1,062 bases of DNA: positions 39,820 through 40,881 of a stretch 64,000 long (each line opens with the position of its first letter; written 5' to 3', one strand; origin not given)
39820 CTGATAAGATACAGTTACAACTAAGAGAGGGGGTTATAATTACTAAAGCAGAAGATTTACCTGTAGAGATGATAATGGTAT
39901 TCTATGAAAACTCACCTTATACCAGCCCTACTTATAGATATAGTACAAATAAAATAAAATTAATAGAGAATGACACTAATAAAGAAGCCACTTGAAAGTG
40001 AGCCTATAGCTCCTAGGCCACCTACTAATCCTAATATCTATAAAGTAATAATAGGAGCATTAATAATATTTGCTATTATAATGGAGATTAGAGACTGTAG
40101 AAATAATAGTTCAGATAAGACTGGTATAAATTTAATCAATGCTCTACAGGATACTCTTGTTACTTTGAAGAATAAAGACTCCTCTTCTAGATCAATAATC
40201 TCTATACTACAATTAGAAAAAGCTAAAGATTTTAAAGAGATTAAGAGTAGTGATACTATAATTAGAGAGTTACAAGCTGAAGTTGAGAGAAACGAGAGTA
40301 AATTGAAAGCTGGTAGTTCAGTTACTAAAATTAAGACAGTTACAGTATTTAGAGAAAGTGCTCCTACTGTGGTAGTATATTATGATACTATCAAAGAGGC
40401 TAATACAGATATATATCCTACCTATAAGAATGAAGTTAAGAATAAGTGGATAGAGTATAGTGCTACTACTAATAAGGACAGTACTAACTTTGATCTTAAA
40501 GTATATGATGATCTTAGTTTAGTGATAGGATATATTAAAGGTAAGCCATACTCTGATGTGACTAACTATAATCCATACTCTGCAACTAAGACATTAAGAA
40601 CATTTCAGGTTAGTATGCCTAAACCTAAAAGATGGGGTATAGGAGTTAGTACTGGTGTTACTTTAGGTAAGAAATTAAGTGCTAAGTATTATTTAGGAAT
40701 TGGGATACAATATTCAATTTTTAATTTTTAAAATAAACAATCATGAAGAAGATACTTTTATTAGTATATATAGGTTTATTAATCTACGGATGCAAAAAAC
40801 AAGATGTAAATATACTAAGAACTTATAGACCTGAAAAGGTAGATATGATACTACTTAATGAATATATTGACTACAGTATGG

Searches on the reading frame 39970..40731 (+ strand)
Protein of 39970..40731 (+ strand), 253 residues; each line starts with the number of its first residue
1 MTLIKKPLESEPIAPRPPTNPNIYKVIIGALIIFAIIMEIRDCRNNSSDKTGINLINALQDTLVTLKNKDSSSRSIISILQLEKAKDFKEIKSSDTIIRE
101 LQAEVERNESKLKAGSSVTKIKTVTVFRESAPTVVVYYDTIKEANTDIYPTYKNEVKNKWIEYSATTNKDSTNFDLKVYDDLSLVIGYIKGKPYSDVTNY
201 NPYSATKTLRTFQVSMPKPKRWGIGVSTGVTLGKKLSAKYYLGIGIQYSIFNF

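Call 65: search_protein_families(library=pfam, proteins=[window:39970-40731:+], max_evalue=0.01)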
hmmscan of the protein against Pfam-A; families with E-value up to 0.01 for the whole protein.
window:39970-40731:+ (253 aa): 2 families
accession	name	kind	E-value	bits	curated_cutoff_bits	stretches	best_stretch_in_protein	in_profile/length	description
PF20647.2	DUF6808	-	1.9e-07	31.4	24.4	1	203-251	36-86/86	Domain of unknown function (DUF6808)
PF20186.3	DUF6549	-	0.00095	19.6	27.4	1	56-192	12-133/167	Family of unknown function (DUF6549)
